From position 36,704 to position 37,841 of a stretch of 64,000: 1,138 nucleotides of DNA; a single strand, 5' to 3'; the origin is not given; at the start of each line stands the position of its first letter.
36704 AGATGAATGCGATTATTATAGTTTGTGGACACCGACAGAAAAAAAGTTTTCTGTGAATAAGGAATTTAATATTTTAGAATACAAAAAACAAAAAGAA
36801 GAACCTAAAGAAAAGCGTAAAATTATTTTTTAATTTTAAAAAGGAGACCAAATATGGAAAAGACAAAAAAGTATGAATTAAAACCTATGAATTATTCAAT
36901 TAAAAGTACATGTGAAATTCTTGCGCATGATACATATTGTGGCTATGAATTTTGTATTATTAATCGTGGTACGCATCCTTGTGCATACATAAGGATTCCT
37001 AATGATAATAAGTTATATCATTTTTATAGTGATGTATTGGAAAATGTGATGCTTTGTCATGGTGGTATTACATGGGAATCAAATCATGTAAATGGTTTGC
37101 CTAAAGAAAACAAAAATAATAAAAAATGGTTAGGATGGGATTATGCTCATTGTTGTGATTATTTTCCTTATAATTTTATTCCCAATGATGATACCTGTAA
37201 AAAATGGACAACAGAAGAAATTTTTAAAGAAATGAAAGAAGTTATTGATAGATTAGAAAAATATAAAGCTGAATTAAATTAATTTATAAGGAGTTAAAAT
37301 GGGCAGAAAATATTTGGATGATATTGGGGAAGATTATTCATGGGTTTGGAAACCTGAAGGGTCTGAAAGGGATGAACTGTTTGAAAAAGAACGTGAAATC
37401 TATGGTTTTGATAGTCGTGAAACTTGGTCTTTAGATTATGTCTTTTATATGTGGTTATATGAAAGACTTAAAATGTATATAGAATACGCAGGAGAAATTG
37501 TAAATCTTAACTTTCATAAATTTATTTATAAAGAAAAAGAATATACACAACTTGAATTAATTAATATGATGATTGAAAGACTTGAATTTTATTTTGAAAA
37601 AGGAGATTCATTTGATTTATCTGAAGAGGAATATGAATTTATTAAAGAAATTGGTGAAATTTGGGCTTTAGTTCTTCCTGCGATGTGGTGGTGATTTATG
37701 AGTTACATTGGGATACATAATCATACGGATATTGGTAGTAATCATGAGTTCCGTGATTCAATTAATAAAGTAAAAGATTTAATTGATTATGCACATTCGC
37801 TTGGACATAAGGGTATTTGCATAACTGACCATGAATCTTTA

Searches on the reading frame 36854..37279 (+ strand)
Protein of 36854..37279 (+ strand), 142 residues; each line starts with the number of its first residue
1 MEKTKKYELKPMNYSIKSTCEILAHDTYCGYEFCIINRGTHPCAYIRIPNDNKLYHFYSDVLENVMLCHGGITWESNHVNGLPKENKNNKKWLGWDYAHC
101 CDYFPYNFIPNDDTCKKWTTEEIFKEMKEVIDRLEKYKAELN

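Call 83: search_protein_families(library=phrogs, proteins=[window:36854-37279:+], max_evalue=0.0001)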
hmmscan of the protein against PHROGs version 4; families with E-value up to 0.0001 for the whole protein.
window:36854-37279:+ (142 aa): 1 family
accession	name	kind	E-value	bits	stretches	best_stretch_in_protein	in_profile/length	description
phrog_2164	-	unknown function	2.4e-15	57.7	1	23-138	23-129/135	-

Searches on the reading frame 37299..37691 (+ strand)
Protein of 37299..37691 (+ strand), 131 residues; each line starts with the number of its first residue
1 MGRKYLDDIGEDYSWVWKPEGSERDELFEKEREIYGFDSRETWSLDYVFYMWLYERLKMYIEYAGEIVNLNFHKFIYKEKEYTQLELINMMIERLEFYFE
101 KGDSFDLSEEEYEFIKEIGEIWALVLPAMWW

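Call 83: search_protein_families(library=phrogs, proteins=[window:37299-37691:+], max_evalue=0.0001)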
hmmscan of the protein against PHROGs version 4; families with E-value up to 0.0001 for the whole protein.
window:37299-37691:+ (131 aa): 2 families
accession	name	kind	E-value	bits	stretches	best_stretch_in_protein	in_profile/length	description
phrog_17000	-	unknown function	9e-12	46.4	1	3-131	4-128/128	-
phrog_3857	-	unknown function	3.3e-09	38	1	23-130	22-131/132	-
